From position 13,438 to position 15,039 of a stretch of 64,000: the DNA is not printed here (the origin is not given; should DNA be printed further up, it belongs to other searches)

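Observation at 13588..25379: A twelve-gene overlapped operon combines a LeuA-like synthase, two different 2-oxoacid:ferredoxin oxidoreductases, CoA enzymes and a LeuCD-like dehydratase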

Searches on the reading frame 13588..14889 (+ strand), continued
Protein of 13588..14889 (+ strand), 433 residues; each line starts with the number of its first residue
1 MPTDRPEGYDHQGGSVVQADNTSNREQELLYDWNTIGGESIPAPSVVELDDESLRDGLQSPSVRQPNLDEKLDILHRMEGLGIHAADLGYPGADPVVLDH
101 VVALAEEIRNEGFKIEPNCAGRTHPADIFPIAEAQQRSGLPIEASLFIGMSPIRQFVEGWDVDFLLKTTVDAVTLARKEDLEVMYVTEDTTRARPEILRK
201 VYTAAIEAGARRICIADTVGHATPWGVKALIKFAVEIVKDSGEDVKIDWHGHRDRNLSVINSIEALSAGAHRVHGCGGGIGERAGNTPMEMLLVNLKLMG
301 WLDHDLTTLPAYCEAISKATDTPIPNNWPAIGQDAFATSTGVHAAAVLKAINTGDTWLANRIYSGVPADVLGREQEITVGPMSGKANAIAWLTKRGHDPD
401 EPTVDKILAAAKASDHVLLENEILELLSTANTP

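Call 26: search_protein_families(library=pfam, max_evalue=0.00001, proteins=[L054:8448-9746:+, L027:8681-9970:+, L025:8635-9942:+, L027:19891-20904:+, L027:5385-6911:+, L025:5458-6642:+, L025:3020-4594:+, L025:17322-18539:+, L025:18546-19604:+, L025:19490-20665:+])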
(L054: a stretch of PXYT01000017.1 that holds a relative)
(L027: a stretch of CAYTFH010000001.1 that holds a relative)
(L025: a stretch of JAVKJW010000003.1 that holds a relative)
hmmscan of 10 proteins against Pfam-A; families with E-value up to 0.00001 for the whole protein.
L054:8448-9746:+ (433 aa): 2 families
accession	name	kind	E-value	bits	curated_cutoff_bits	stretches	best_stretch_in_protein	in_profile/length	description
PF14535.12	AMP-binding_C_2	-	2.4e-21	76.3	25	1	338-429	1-96/96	AMP-binding enzyme C-terminal domain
PF00501.34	AMP-binding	-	1.8e-15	57.1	29.9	1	121-290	196-375/384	AMP-binding enzyme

L027:8681-9970:+ (430 aa): 2 families
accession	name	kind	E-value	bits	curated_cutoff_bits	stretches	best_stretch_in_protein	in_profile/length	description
PF14535.12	AMP-binding_C_2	-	4e-28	98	25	1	333-428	1-96/96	AMP-binding enzyme C-terminal domain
PF00501.34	AMP-binding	-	2.9e-20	72.8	29.9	1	78-283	158-374/384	AMP-binding enzyme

L025:8635-9942:+ (436 aa): 2 families
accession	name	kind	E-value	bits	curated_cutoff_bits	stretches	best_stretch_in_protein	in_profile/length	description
PF14535.12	AMP-binding_C_2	-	4.4e-31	107.4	25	1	340-434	1-96/96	AMP-binding enzyme C-terminal domain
PF00501.34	AMP-binding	-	1.7e-19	70.3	29.9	1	97-290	170-374/384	AMP-binding enzyme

L027:19891-20904:+ (338 aa): 4 families
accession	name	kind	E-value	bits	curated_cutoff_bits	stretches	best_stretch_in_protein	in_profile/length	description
PF09084.16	NMT1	-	5.1e-22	79.3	20.5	1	43-260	5-212/216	NMT1/THI5 like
PF13379.11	NMT1_2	-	2.1e-12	47.8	24.7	1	29-270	5-250/252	NMT1-like family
PF12974.12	Phosphonate-bd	-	8.1e-11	42.2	27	1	55-216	21-187/242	ABC transporter, phosphonate, periplasmic substrate-binding protein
PF16868.10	NMT1_3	-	1.9e-07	31.4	27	1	73-201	50-177/289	NMT1-like family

L027:5385-6911:+ (509 aa): 0 families

L025:5458-6642:+ (395 aa): 4 families
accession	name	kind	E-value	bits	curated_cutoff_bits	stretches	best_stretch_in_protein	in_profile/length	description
PF00441.29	Acyl-CoA_dh_1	-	1e-48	165.8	22.4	1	235-385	1-150/150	Acyl-CoA dehydrogenase, C-terminal domain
PF02770.24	Acyl-CoA_dh_M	-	6.8e-22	77.9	33.3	1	132-222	1-96/97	Acyl-CoA dehydrogenase, middle domain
PF08028.16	Acyl-CoA_dh_2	-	2.8e-19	70.2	22.7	1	251-373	2-133/134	Acyl-CoA dehydrogenase, C-terminal domain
PF02771.21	Acyl-CoA_dh_N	-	7.2e-14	52.6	22.9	1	24-128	15-113/113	Acyl-CoA dehydrogenase, N-terminal domain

L025:3020-4594:+ (525 aa): 2 families
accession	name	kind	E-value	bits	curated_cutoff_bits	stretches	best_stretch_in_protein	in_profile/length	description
PF00501.34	AMP-binding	-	6.3e-89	298.9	29.9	1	22-376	2-384/384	AMP-binding enzyme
PF13193.12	AMP-binding_C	-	1.6e-19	71.1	24.5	1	426-499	1-76/76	AMP-binding enzyme C-terminal domain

L025:17322-18539:+ (406 aa): 3 families
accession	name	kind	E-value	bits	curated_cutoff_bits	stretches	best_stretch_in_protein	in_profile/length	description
PF13458.12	Peripla_BP_6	-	7.7e-43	147.9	31.7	1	31-393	1-339/343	Periplasmic binding protein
PF01094.35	ANF_receptor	-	4e-10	39.7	25.4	1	60-235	11-182/353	Receptor family ligand binding region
PF13433.12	Peripla_BP_5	-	4.1e-07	29.9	27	1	33-121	2-85/363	Periplasmic binding protein domain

L025:18546-19604:+ (353 aa): 1 family
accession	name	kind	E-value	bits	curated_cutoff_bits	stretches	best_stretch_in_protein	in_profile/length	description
PF02653.21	BPD_transp_2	-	1.6e-34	119.7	26.8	1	62-337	2-269/269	Branched-chain amino acid transport system / permease component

L025:19490-20665:+ (392 aa): 1 family
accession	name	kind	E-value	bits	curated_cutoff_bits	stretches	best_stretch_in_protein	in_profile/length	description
PF02653.21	BPD_transp_2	-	3.6e-33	115.3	26.8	1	83-372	3-269/269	Branched-chain amino acid transport system / permease component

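Call 31: search_protein_families(library=ncbifam, max_evalue=1e-30, proteins=[L054:8448-9746:+, L025:3020-4594:+, L022:15977-18265:+, L022:18324-21113:+, L022:8034-9767:-, L022:6585-7955:+, L021:11856-13409:-, L021:14550-16325:-, L021:13431-14240:+, L023:18406-20721:+])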
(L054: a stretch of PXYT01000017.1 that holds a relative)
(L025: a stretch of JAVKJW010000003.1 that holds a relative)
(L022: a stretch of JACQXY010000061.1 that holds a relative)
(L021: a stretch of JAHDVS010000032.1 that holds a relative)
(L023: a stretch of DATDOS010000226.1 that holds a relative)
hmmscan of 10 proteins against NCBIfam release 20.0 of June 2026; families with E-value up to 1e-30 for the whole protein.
L054:8448-9746:+ (433 aa): 6 families
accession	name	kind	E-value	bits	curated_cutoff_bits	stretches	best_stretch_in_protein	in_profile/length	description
TIGR02155.1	PA_CoA_ligase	equivalog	4.2e-144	480.2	646.3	1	17-429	4-422/422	phenylacetate--CoA ligase PaaK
NF041878.1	paak_haloarch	equivalog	6.3e-134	446.7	700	1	12-429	4-427/427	phenylacetate--CoA ligase PaaK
NF045666.1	DVU1553_fam_AMP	equivalog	3e-50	171.2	300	1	10-330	12-331/331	DVU_1553 family AMP-dependent CoA ligase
NF053551.1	FlxY_rubin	equivalog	2.9e-45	154.8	520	1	27-429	15-424/424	flexirubin biosynthesis putative acyl-CoA ligase FlxY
NF041217.1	BagE_FevW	exception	5.1e-35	121.2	800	1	38-385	29-364/424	bagremycin/ferroverdin synthetase BagE/FevW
TIGR03335.1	F390_ftsA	equivalog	1.3e-31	109.8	458.7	1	30-393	23-396/445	coenzyme F390 synthetase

L025:3020-4594:+ (525 aa): 65 families (the best 25 are shown)
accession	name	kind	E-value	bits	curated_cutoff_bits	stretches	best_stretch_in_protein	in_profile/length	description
NF004837.0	PRK06187.1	subfamily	1.1e-109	367.1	476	1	19-513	12-526/531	long-chain-fatty-acid--CoA ligase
NF006181.0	PRK08314.1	subfamily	4.7e-100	335.5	705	1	155-515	194-560/563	long-chain-fatty-acid--CoA ligase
NF006182.0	PRK08316.1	subfamily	4.1e-93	312.6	663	1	19-509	15-517/523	fatty acyl-CoA synthetase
NF004114.0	PRK05605.1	equivalog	3.1e-89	299.8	766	1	166-506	221-566/575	long-chain-fatty-acid--CoA ligase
NF004822.0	PRK06178.1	equivalog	3.4e-86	290.1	782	1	167-508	214-566/571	acyl-CoA synthetase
NF005702.0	PRK07514.1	subfamily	3.6e-84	283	558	1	33-509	20-500/506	malonyl-CoA synthase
NF005220.0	PRK06710.1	equivalog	4.1e-81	272.8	1116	1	160-513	200-557/563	long-chain-fatty-acid--CoA ligase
NF005307.0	PRK06839.1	equivalog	8.7e-79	265.4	748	1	20-510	7-494/496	o-succinylbenzoate--CoA ligase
NF006523.0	PRK08974.1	equivalog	1.4e-77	261.2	884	1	166-513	206-557/561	long-chain-fatty-acid--CoA ligase FadD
NF005857.1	PRK07786.1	exception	1.1e-74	251.8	733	1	21-507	15-510/513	fatty-acid--CoA ligase FadD5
NF005676.0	PRK07470.1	equivalog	4.3e-74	250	774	1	14-511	19-531/544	acyl-CoA synthetase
NF052269.1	Staph_lig_FadD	equivalog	7.5e-74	248.9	650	1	21-506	6-490/499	long-chain-fatty-acid--CoA ligase FadD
NF004229.0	PRK05677.1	subfamily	2.6e-73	247.4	879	1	166-513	207-559/563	long-chain-fatty-acid--CoA ligase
NF002966.0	PRK03640.1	equivalog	6.9e-73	245.9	556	1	22-509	9-480/483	o-succinylbenzoate--CoA ligase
NF005463.0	PRK07059.1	subfamily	2.9e-72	243.8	869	1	165-507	203-554/557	long-chain-fatty-acid--CoA ligase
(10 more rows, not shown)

L022:15977-18265:+ (763 aa): 0 families

L022:18324-21113:+ (930 aa): 10 families
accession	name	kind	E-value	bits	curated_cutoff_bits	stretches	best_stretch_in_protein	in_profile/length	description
NF008449.1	PRK11300.1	equivalog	2.4e-65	220.3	362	1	664-911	5-254/255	high-affinity branched-chain amino acid ABC transporter ATP-binding protein LivG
TIGR03411.1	urea_trans_UrtD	equivalog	1.3e-49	169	304.1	1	664-910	2-241/242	urea ABC transporter ATP-binding protein UrtD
TIGR04406.1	LPS_export_lptB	equivalog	3.4e-42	144.4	240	1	665-912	2-236/239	LPS export ABC transporter ATP-binding protein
TIGR01188.1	drrA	subfamily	7.7e-37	127.2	312.45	1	672-922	1-228/302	daunorubicin resistance ABC transporter, ATP-binding protein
TIGR03265.1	PhnT2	equivalog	4e-35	121.7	457.7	1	665-903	5-227/353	putative 2-aminoethylphosphonate ABC transporter ATP-binding protein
NF008144.0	PRK10895.1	equivalog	5.6e-35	120.9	381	1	665-913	4-239/241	LPS export ABC transporter ATP-binding protein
NF043075.1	MMSYN1_0197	equivalog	6.3e-34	117.4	550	1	668-903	6-225/341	spermidine/putrescine ABC transporter ATP-binding protein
TIGR00968.1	3a0106s01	subfamily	2.2e-32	112.5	342.75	1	670-903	6-223/237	sulfate ABC transporter ATP-binding protein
NF006987.0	PRK09452.1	equivalog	3.1e-32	111.7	482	1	663-904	16-241/378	spermidine/putrescine ABC transporter ATP-binding protein PotA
TIGR03258.1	PhnT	equivalog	4.7e-32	111.4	499.15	1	658-903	4-232/359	2-aminoethylphosphonate ABC transport system ATP-binding subunit PhnT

L022:8034-9767:- (578 aa): 1 family
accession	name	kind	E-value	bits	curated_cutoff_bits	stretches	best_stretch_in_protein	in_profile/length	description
NF058503.1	SprTransRegAdeR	equivalog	2.6e-33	115.7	700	1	190-575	11-396/403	sporulation transcriptional activator AdeR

L022:6585-7955:+ (457 aa): 8 families
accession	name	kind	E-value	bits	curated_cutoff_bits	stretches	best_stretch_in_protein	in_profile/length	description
TIGR00539.1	hemN_rel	equivalog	1.7e-77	260.9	205.4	1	90-418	3-328/361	radical SAM family heme chaperone HemW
NF005133.0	PRK06582.1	equivalog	2.9e-61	207.6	597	1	88-359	12-280/390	coproporphyrinogen III oxidase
NF006067.1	PRK08208.1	equivalog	3.5e-56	191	380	1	87-452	35-411/427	STM4012 family radical SAM protein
TIGR04107.1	rSAM_HutW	equivalog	1.2e-49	169.3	400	1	90-444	42-403/419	heme anaerobic degradation radical SAM methyltransferase ChuW/HutW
TIGR03994.1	rSAM_HemZ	equivalog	3.1e-46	158.3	321.4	1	87-322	84-318/401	coproporphyrinogen dehydrogenase HemZ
TIGR00538.1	hemN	equivalog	7.2e-38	130.6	324.95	1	89-333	51-294/454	oxygen-independent coproporphyrinogen III oxidase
NF006066.0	PRK08207.2-5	equivalog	5.5e-34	117.7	1117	1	89-361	192-476/518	coproporphyrinogen III oxidase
NF004567.0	PRK05904.1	equivalog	3.5e-33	115.3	355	1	90-410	9-313/353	coproporphyrinogen III oxidase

L021:11856-13409:- (518 aa): 0 families

L021:14550-16325:- (592 aa): 0 families

L021:13431-14240:+ (270 aa): 0 families

L023:18406-20721:+ (772 aa): 0 families

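Call 34: search_protein_families(library=pfam, max_evalue=0.00001, proteins=[L029:8082-9713:+, L029:12152-13438:-, L029:3810-6038:+, L029:5246-7084:+, L029:11276-12091:+, L029:11213-12121:-, L029:7093-7893:-, L029:6883-7767:+])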
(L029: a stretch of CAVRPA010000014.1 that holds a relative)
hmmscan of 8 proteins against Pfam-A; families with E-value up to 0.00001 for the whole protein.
L029:8082-9713:+ (544 aa): 4 families
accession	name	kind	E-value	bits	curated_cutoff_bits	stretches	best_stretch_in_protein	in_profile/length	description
PF07228.17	SpoIIE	-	8.6e-48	163.3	25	1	348-536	1-191/192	Stage II sporulation protein E (SpoIIE)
PF00498.31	FHA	-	2.5e-18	66.7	20.7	1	29-91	2-67/67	FHA domain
PF16697.10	Yop-YscD_cpl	-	1.9e-10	41.3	33.2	1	21-92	12-85/94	Inner membrane component of T3SS, cytoplasmic domain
PF01590.32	GAF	-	8.6e-09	36.5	22.4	1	139-285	2-133/133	GAF domain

L029:12152-13438:- (429 aa): 1 family
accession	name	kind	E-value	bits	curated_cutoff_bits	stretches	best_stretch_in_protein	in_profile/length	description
PF00285.26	Citrate_synt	-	1.2e-138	462.5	27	1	50-411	2-357/357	Citrate synthase, C-terminal domain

L029:3810-6038:+ (743 aa): 1 family
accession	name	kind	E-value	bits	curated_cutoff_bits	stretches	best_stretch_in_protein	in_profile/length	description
PF07090.17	GATase1_like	-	2.8e-11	43.9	27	1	359-560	55-246/247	Putative glutamine amidotransferase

L029:5246-7084:+ (613 aa): 0 families

L029:11276-12091:+ (272 aa): 0 families

L029:11213-12121:- (303 aa): 1 family
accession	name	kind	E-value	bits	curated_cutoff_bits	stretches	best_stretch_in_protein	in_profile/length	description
PF04389.22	Peptidase_M28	-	1.5e-38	132.9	21.3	1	93-291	1-192/193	Peptidase family M28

L029:7093-7893:- (267 aa): 1 family
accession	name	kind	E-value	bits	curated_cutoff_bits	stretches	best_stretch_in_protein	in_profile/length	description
PF01694.28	Rhomboid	-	1.1e-30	107.1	22.6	1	101-255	4-141/143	Rhomboid domain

L029:6883-7767:+ (295 aa): 0 families

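Call 36: search_solved_structures(query=window:13588-14886:+, max_evalue=1e-25, show_alignments=3)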
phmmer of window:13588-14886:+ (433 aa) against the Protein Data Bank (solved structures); distinct sequences matched with E-value up to 1e-25: 3.
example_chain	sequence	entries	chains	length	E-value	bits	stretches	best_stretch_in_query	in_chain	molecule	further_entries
6ktq_A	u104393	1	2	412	1.8e-31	112.8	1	47-423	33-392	Homocitrate synthase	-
3rmj_A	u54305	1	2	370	4.9e-31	111.4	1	49-357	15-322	2-isopropylmalate synthase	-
3eeg_A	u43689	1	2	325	1.3e-26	96.8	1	50-351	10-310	2-isopropylmalate synthase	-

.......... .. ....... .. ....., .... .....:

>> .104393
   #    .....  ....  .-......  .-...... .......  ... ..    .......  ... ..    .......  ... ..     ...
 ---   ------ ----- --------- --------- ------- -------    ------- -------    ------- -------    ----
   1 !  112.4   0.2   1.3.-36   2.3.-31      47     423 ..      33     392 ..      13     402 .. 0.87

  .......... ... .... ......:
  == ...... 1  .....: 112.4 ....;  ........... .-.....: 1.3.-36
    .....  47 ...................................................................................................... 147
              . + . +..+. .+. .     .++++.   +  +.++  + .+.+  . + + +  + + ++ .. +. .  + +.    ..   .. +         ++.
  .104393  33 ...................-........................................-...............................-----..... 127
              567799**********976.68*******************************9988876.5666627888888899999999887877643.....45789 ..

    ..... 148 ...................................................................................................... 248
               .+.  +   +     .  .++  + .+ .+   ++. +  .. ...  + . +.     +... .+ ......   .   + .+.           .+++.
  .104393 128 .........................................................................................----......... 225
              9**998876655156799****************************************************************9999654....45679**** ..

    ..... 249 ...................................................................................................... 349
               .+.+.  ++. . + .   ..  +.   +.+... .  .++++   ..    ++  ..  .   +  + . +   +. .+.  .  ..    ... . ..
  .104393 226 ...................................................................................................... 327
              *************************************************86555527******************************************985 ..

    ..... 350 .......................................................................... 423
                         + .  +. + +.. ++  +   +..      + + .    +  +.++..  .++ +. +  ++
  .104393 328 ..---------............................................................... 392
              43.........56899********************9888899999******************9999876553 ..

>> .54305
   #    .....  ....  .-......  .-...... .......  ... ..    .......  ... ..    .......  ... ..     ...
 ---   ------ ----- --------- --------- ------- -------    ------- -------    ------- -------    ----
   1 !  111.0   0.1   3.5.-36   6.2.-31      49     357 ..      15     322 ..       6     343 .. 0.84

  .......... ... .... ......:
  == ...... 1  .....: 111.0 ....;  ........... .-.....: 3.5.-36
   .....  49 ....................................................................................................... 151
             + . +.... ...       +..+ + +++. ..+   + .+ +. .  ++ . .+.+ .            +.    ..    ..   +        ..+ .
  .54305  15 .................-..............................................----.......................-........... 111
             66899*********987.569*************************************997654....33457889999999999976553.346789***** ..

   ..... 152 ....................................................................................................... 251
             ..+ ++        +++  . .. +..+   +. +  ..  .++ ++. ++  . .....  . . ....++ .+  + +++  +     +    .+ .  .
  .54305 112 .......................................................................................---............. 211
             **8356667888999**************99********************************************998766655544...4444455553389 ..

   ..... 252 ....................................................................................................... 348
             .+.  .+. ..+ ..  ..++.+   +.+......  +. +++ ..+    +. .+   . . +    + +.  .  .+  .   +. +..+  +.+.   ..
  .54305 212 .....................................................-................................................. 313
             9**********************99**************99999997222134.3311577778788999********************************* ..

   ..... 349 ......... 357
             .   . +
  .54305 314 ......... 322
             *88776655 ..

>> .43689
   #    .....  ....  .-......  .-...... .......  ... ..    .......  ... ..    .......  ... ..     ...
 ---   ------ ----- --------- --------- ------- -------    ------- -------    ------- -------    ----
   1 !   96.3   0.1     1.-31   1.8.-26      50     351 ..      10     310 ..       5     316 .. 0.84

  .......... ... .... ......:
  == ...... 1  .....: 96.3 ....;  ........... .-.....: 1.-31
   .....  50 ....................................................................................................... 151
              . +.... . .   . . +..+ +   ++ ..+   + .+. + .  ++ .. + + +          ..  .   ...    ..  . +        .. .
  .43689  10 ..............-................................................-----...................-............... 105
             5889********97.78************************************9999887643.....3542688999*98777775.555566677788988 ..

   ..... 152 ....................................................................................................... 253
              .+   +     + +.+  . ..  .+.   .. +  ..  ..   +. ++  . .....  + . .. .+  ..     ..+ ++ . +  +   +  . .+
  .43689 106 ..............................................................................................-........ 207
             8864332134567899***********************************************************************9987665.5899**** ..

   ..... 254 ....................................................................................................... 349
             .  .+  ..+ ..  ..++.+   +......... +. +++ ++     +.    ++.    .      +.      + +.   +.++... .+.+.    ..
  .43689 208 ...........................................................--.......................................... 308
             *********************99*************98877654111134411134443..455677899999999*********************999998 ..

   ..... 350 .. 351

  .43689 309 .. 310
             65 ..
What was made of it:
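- On HphA-type benzylmalate synthase: Ala120 aligns with Leu of 3rmj and His of 6ktq (call 36).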
